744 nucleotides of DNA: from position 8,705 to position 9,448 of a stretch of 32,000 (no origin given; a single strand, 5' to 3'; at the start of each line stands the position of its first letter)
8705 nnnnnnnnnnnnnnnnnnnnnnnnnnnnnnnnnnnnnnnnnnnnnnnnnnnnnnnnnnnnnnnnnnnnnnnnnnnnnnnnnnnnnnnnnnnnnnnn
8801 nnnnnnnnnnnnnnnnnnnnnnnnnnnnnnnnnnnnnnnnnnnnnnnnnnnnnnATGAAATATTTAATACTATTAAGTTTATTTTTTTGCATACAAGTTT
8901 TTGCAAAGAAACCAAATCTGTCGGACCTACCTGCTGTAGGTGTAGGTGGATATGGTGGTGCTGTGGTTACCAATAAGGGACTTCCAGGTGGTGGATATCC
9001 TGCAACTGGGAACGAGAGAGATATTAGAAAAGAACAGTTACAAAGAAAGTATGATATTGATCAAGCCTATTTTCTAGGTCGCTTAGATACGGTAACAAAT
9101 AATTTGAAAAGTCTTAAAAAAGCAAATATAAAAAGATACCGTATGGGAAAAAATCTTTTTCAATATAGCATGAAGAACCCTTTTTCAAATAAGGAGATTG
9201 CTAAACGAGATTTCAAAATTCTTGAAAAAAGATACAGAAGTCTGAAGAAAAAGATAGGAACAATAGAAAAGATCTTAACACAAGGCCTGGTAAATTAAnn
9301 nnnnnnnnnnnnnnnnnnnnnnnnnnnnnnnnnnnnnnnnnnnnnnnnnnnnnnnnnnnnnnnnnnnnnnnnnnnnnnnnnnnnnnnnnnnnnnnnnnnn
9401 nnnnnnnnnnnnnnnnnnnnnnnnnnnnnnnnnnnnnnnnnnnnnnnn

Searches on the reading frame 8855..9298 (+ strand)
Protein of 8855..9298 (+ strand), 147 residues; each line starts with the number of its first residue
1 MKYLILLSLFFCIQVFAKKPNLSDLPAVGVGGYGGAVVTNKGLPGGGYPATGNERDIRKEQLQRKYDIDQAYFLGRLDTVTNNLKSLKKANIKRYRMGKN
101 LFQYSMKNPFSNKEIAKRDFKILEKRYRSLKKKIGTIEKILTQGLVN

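Call 9: search_protein_families(library=pfam, proteins=[window:8855-9298:+], max_evalue=0.01)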
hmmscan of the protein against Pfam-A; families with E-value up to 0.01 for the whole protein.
window:8855-9298:+ (147 aa): 0 families

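Call 11: find_homologous_proteins(query=window:8855-9298:+, max_evalue=0.001)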
Query window:8855-9298:+ (147 aa): 2 proteins with E <= 0.001 among 46 candidates.
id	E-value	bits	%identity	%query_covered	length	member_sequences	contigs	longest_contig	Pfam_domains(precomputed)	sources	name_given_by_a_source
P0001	1.4e-90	318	100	100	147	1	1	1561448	-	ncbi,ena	-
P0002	2.3e-41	159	56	96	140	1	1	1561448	-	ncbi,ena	-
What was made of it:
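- Tried and rejected: A protein search of 5.8 billion clusters found only A and B (call 11).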

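Call 13: find_encoding_contigs(protein=P0001, flank=3000, max_places=6)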
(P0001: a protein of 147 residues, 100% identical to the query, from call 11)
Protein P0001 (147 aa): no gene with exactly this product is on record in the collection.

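Call 44: predict_structure(alignment_id=A2)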
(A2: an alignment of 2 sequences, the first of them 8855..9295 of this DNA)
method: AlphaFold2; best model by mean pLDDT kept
length: 147 residues; sequences in the alignment: 2
mean_pLDDT: 72.4   pTM: 0.47
mean pLDDT of the five models: 72.4, 70.2, 68.9, 68.0, 65.1
residues with pLDDT >= 90: 54; 70-90: 35; 50-70: 24; < 50: 34
segments of 3 or more residues with pLDDT < 50: 16-22, 24-49
pLDDT, mean of each block of 10 residues (from residue 1): 54 49 41 33 39 67 81 84 94 96 93 94 96 93 75
secondary structure, 60 per line:
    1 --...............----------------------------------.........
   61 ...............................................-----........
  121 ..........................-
elements in order: H3-17 H52-107 H113-146
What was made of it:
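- On Simple-sequence-repeat (homopolymer) phase-variable promoter, spacer type (porA / tp0126 class): It is followed by a disordered Gly/Tyr linker and a confident helical hairpin (call 44).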

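Call 45: search_protein_representatives(alignment_id=A2)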
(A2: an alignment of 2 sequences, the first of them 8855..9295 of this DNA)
Query: 2 sequences, 147 profile positions. Proteins with E-value up to 0.001 (for the whole library): 2; up to 1e-10: 1; up to 1e-30: 1. The best 2 are listed.
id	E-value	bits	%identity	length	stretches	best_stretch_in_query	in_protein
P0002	8.4e-79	278.8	-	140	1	1-147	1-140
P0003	6.1e-04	35.9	-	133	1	55-144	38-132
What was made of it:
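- Tried and rejected: An exhaustive HMM search of 1.84 billion representatives added only a third paralog, P0003 (call 45).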

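Call 48: find_encoding_contigs(protein=P0003, flank=5000, max_places=6)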
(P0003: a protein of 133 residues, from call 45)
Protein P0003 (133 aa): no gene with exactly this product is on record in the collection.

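Call 49: fold_search(model_id=the predicted structure, library=pdb)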
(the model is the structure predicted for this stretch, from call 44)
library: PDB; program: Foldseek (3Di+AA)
matches with E <= 10: 231; with E <= 0.001: 0
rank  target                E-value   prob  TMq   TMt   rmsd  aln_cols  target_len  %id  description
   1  9g25_I                2.8e-01  0.20  0.25  0.16  31.9       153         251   19  snR30 snoRNP - State 1 - Utp23-Krr1-deltaC3 (released 2025-06-18)
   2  2uxx_A                6.7e-01  0.30  0.27  0.09   6.8       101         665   23  Human LSD1 Histone Demethylase-CoREST in complex with an FAD- tranylcypromine adduct (released 2007-08-21)
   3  8g2z_1V               7.2e-01  0.18  0.25  0.16  28.5       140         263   14  48-nm doublet microtubule from Tetrahymena thermophila strain CU428 (released 2023-06-14)
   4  9e78_0Y               7.7e-01  0.30  0.26  0.17  13.5       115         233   16  48-nm repeat of the Leishmania tarentolae doublet microtubule (released 2025-03-12)
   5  2iw5_A                7.7e-01  0.30  0.27  0.09   6.8       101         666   23  Structural Basis for CoREST-Dependent Demethylation of Nucleosomes by the Human LSD1 Histone Demethylase (released 2006-08-09)
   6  5l3d_A                7.7e-01  0.30  0.27  0.09   6.9       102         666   22  Human LSD1/CoREST: LSD1 Y761H mutation (released 2016-05-04)
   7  6vyp_K                8.2e-01  0.28  0.27  0.09   7.0        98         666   22  Crystal structure of the LSD1/CoREST histone demethylase bound to its nucleosome substrate (released 2020-05-27)
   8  6tuy_A                8.2e-01  0.28  0.27  0.09   6.9       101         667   23  Human LSD1/CoREST bound to the quinazoline inhibitor MC4106 (released 2021-07-21)
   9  7p48_6                8.8e-01  0.18  0.19  0.08   8.7        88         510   18  Staphylococcus aureus ribosome in complex with Sal(B) (released 2022-02-02)
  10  2uxn_A                9.4e-01  0.25  0.27  0.09   6.8       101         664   23  Structural Basis of Histone Demethylation by LSD1 Revealed by Suicide Inactivation (released 2007-05-29)
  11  9dbp_A                1.1e+00  0.21  0.27  0.09   6.9       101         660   23  Crystal structure of the LSD1/CoREST histone demethylase in complex with the cofactor FAD and the inhibitor GSK690 (released 2025-09-17)
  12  6k3e_A                1.2e+00  0.20  0.27  0.09   6.9       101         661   23  LSD1/Co-Rest structure with an inhibitor (released 2020-05-20)
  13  8ym7_A                1.3e+00  0.21  0.27  0.09   6.8       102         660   22  Crystal structure of Lysine Specific Demethylase 1 (LSD1) with JH-45 (released 2024-05-22)
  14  2x0l_A                1.4e+00  0.20  0.27  0.09   6.8       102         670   22  Crystal structure of a neuro-specific splicing variant of human histone lysine demethylase LSD1. (released 2010-03-02)
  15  4bay_A                1.4e+00  0.20  0.27  0.09   6.8       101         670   23  Phosphomimetic mutant of LSD1-8a splicing variant in complex with CoREST (released 2013-11-27)
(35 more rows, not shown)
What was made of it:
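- On FadA-like helical-hairpin adhesins (considered for the protein product): The FadA chains scored E of about 2, with TM 0.4-0.5 (call 49).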

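Call 50: find_homologous_proteins(query=P0003, max_evalue=0.01)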
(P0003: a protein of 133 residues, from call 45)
Query P0003 (133 aa): 1 proteins with E <= 0.01 among 10 candidates.
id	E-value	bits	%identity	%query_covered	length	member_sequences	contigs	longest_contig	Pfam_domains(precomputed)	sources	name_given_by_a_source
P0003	3.3e-81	288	100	100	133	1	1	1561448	-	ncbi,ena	-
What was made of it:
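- Checked: The only homologues are paralogs on the same contig (calls 11, 45, 50).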

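Call 52: list_cluster_members(proteins=[P0001, P0002, P0003])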
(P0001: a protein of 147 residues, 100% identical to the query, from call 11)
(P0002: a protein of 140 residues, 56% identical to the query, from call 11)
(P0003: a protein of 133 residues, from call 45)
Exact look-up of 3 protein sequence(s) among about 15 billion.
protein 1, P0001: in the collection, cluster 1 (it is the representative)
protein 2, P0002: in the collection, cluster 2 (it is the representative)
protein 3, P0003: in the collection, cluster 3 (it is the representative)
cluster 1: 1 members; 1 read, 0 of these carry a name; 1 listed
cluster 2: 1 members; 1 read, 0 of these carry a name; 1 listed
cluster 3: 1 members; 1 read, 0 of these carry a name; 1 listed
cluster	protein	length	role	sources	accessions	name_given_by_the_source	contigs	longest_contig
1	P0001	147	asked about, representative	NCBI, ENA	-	-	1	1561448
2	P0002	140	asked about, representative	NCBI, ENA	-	-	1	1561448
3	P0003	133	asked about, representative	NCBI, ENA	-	-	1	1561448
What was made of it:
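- Tried and rejected: The cluster look-up gave no accession numbers (call 52).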
